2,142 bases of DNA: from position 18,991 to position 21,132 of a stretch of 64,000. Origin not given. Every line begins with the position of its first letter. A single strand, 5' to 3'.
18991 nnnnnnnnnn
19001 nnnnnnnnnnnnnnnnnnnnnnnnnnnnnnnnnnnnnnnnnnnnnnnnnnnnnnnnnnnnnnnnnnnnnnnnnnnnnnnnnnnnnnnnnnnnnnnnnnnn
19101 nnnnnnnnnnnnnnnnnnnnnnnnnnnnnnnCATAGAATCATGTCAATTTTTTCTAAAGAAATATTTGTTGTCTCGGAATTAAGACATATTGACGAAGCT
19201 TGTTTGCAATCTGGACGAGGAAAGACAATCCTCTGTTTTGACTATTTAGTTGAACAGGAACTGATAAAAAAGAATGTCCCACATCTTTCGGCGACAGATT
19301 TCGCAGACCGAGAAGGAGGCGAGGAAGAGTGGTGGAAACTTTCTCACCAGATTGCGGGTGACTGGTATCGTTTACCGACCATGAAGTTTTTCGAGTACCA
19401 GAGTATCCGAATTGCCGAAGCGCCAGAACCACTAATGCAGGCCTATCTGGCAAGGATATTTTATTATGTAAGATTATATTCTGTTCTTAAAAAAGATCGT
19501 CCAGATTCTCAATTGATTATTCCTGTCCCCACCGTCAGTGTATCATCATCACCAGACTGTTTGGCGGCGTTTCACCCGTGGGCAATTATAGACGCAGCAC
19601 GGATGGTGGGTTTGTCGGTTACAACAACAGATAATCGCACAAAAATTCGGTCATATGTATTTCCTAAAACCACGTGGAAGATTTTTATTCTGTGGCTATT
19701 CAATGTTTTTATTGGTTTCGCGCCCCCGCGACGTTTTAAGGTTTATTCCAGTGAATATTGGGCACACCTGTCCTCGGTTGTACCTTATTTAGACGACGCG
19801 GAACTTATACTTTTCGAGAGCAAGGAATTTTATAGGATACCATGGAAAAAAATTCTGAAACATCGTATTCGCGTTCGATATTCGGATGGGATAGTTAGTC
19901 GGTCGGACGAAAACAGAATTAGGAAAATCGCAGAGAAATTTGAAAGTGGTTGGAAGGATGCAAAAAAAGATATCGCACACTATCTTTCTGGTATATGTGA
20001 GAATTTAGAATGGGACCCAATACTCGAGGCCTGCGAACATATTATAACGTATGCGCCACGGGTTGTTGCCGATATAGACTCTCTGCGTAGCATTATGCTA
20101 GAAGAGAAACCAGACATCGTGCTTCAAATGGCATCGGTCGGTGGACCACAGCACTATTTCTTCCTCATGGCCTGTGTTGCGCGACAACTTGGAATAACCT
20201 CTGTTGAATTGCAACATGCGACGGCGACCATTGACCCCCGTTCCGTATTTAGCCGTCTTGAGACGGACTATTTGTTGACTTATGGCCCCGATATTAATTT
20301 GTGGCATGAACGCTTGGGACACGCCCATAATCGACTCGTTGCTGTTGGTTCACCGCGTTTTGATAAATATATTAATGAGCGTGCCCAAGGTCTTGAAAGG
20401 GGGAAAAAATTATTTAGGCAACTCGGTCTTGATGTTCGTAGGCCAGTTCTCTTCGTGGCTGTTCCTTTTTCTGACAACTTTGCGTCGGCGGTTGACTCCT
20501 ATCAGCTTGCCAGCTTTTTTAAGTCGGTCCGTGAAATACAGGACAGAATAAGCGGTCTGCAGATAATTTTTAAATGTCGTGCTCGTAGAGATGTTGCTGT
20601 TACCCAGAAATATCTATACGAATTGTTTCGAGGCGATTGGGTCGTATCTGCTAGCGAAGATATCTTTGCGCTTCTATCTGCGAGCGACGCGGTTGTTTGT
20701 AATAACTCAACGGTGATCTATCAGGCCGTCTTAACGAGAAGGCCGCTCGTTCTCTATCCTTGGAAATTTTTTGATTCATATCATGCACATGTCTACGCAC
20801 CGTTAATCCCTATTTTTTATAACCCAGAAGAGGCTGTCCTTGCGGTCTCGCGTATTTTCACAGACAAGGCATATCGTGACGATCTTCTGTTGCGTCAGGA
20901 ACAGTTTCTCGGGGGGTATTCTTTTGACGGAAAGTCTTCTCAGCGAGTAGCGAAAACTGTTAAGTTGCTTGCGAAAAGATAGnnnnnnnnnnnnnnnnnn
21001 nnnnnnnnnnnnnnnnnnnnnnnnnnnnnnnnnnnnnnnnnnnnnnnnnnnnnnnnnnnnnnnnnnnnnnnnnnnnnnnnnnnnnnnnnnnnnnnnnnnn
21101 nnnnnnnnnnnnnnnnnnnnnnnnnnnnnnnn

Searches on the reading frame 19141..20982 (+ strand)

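Call 51: search_protein_families(library=pfam, proteins=[window:19141-20982:+], max_evalue=0.001)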
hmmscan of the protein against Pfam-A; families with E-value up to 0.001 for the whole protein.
window:19141-20982:+ (613 aa): 1 family
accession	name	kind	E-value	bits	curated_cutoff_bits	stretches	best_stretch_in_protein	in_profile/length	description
PF04464.20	Glyphos_transf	-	7.6e-07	28.8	22.1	1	374-607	134-365/367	CDP-Glycerol:Poly(glycerophosphate) glycerophosphotransferase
